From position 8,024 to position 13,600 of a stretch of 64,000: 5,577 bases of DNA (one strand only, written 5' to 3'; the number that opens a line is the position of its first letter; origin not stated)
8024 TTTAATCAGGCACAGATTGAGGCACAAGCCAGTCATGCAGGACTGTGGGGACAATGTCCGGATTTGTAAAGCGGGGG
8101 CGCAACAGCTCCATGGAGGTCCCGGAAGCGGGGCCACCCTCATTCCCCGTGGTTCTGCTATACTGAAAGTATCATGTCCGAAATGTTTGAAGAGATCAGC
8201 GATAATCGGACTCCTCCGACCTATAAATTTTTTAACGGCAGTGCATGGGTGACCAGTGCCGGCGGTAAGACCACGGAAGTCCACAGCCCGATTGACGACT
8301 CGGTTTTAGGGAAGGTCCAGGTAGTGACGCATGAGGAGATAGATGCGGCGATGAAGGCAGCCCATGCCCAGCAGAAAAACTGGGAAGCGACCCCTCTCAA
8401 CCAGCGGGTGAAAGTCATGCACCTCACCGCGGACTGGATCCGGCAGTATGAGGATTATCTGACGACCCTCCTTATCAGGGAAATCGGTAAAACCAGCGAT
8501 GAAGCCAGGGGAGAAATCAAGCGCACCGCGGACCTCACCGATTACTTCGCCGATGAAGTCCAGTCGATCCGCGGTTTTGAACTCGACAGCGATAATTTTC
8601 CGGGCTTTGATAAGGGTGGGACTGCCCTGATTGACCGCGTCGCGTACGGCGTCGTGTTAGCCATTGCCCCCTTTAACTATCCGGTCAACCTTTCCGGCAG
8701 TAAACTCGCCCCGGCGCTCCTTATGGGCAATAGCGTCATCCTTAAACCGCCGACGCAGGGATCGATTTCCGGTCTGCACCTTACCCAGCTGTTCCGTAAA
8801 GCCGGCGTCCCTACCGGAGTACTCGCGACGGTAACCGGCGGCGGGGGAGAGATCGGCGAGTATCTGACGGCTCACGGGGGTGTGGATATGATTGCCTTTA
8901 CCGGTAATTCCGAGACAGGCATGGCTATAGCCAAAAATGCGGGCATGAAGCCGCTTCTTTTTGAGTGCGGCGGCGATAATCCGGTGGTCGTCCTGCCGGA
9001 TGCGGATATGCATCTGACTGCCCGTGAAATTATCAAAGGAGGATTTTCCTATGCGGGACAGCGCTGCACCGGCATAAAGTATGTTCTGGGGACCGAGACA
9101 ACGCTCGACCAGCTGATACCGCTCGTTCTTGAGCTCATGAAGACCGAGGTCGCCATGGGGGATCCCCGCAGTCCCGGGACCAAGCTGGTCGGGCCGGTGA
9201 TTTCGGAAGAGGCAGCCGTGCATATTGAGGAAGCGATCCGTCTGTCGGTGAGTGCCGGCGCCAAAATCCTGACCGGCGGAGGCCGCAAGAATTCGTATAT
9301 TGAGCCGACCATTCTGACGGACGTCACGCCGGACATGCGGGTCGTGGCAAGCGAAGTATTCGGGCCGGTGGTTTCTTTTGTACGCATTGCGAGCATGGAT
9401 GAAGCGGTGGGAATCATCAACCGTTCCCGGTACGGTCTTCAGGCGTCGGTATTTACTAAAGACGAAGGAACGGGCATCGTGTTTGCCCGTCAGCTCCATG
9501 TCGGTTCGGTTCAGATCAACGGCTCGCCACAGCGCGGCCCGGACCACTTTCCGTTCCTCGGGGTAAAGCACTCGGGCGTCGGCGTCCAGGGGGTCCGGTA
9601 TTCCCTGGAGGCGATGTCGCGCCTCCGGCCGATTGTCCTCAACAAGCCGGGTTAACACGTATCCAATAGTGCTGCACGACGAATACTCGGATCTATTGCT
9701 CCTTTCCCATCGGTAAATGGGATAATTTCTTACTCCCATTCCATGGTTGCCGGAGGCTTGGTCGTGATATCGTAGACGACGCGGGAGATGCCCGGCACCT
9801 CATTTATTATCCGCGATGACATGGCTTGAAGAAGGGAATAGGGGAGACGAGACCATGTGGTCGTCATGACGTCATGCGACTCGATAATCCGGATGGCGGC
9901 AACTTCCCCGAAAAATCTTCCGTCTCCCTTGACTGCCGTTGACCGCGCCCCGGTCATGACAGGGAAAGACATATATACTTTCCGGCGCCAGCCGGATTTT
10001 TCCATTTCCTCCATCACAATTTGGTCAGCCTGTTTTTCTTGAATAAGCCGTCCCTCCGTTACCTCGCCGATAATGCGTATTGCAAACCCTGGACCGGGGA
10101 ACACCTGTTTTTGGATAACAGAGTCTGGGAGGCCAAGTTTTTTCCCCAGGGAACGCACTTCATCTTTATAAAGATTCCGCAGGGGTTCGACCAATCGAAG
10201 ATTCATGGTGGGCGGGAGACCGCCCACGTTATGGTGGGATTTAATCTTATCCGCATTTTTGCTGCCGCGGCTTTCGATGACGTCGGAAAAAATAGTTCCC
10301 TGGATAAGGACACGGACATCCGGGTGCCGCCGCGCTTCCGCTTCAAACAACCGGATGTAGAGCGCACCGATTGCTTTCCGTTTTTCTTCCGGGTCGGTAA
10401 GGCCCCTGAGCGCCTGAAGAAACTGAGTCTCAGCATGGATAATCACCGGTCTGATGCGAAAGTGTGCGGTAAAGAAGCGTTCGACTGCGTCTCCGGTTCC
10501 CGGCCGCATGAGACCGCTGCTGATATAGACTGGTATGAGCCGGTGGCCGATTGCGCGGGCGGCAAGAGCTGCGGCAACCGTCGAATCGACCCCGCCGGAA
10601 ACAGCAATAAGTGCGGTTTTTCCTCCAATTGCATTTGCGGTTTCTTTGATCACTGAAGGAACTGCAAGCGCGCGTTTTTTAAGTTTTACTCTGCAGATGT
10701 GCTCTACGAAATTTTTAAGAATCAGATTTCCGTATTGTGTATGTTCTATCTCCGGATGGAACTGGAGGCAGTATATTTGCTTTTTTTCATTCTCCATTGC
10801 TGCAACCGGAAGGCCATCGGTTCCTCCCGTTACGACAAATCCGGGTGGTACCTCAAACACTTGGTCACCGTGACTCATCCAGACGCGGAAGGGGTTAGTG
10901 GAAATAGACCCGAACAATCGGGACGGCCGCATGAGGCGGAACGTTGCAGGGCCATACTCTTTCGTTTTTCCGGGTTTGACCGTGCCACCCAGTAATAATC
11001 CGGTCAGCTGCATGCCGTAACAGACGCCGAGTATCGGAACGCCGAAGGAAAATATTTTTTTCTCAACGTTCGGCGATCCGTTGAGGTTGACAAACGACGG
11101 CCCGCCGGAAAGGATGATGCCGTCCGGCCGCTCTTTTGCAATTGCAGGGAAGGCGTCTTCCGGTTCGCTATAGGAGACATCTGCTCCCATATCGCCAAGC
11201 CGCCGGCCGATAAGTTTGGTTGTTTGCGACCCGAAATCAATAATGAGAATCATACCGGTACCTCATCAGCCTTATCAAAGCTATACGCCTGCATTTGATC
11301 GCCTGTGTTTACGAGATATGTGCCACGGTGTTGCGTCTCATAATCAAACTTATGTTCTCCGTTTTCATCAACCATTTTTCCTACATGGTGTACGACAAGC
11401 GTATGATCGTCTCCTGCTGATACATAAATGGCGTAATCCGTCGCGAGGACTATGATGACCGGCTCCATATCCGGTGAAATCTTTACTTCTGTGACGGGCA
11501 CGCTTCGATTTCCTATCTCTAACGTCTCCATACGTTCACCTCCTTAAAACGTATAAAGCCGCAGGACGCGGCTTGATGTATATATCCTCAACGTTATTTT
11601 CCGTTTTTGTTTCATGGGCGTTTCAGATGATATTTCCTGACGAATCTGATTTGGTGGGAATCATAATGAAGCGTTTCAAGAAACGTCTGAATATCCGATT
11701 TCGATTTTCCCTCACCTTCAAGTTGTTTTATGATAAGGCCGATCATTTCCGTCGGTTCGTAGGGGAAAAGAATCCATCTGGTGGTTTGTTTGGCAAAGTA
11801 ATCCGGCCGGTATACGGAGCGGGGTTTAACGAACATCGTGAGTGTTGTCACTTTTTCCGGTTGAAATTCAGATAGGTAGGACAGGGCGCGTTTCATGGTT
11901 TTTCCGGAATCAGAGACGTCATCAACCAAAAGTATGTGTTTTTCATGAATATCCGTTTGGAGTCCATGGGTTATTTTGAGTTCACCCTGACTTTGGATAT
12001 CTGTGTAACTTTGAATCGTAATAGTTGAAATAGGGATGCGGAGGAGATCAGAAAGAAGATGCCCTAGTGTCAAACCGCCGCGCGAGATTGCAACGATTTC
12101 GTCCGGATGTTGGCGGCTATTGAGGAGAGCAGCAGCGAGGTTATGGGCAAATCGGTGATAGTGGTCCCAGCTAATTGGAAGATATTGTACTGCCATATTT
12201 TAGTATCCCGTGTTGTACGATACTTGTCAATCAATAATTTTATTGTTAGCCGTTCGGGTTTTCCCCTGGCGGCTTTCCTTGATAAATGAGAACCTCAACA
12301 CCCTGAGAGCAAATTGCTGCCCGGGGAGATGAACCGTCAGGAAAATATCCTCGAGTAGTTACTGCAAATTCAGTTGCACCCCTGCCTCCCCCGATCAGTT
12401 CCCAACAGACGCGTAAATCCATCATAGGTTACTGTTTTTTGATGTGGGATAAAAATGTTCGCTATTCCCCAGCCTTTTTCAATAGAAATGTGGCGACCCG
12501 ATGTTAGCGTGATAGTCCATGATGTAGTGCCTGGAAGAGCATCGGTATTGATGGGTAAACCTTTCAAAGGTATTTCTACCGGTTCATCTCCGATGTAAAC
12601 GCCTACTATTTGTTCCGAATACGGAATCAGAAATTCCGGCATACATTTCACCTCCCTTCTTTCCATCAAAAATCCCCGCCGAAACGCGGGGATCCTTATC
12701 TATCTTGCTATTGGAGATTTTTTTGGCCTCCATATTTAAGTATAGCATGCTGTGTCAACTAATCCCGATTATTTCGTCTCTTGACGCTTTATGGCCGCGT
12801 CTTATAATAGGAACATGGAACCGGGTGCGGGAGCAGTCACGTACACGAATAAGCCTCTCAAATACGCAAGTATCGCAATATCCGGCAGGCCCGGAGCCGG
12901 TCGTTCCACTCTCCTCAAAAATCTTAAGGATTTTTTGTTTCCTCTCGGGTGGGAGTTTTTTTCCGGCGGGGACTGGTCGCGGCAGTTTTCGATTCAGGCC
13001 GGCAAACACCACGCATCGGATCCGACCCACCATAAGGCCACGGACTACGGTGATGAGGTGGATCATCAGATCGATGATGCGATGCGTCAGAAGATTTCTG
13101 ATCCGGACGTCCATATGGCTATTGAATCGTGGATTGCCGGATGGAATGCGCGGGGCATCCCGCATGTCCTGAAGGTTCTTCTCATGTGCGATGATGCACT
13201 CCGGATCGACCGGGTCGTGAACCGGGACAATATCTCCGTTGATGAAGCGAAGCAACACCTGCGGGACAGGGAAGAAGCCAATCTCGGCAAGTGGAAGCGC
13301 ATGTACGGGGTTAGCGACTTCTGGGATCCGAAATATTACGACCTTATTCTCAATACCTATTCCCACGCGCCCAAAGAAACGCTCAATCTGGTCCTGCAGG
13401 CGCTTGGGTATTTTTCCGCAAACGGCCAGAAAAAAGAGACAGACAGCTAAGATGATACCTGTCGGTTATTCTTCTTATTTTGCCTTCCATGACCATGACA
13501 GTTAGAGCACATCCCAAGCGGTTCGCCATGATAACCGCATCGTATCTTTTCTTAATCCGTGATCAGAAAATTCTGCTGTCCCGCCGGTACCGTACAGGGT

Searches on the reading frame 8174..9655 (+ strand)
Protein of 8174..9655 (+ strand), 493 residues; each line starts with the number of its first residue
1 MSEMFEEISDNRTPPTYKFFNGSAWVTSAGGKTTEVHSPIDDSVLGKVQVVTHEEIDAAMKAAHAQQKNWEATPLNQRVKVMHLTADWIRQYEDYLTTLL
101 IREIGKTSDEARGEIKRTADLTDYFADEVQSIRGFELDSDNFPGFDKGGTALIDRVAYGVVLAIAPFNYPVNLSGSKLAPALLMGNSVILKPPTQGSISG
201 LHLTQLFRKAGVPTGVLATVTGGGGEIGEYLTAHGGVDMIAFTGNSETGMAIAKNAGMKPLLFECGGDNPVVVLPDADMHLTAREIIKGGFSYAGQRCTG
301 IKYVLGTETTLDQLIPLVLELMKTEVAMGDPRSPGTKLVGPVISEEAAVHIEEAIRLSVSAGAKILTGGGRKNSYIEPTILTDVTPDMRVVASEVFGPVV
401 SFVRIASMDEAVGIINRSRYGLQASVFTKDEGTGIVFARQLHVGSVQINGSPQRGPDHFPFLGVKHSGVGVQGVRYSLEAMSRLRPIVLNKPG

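Call 81: search_protein_families(library=pfam, proteins=[window:8174-9655:+], max_evalue=0.001)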
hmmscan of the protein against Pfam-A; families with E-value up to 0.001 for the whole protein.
window:8174-9655:+ (493 aa): 1 family
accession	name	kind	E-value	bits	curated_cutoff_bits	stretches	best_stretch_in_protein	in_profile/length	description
PF00171.27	Aldedh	-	1.3e-135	453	23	1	25-485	1-459/461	Aldehyde dehydrogenase family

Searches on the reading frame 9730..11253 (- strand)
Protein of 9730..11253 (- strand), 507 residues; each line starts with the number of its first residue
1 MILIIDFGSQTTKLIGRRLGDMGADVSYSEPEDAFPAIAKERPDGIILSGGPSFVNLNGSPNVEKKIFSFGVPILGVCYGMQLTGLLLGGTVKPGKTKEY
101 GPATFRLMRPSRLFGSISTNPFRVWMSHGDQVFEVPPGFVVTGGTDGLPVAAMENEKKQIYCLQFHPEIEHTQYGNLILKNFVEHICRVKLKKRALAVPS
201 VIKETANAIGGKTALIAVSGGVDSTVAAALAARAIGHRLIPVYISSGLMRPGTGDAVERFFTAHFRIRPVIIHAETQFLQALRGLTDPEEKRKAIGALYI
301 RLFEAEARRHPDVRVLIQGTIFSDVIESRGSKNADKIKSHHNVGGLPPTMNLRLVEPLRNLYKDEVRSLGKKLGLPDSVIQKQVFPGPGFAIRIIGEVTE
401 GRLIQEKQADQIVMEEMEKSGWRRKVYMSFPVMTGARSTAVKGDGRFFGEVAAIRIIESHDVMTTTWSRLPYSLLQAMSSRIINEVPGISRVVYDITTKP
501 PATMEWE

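Call 81: search_protein_families(library=pfam, proteins=[window:9730-11253:-], max_evalue=0.001)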
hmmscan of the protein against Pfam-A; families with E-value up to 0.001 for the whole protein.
window:9730-11253:- (507 aa): 4 families
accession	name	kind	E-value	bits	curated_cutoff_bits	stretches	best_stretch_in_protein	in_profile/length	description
PF00117.34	GATase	-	3.6e-38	131.6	22.8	1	3-184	1-188/190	Glutamine amidotransferase class-I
PF00958.27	GMP_synt_C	-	1.8e-32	111.7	27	1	415-506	1-92/92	GMP synthase C terminal domain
PF02540.23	NAD_synthase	-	1.9e-08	34.2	21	1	201-238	8-46/242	NAD synthase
PF07722.19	Peptidase_C26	-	1.9e-07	31.5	20.5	1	66-168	100-219/219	Peptidase C26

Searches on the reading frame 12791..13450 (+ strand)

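Call 81: search_protein_families(library=pfam, proteins=[window:12791-13450:+], max_evalue=0.001)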
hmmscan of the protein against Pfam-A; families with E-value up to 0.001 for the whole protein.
window:12791-13450:+ (219 aa): 2 families
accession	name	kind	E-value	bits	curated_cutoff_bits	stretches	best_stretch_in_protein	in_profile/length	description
PF13189.12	Cytidylate_kin2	-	1.7e-12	48.3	28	1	85-189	65-174/176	Cytidylate kinase-like family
PF13238.12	AAA_18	-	3.5e-06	27.9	29.4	1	28-153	1-119/128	AAA domain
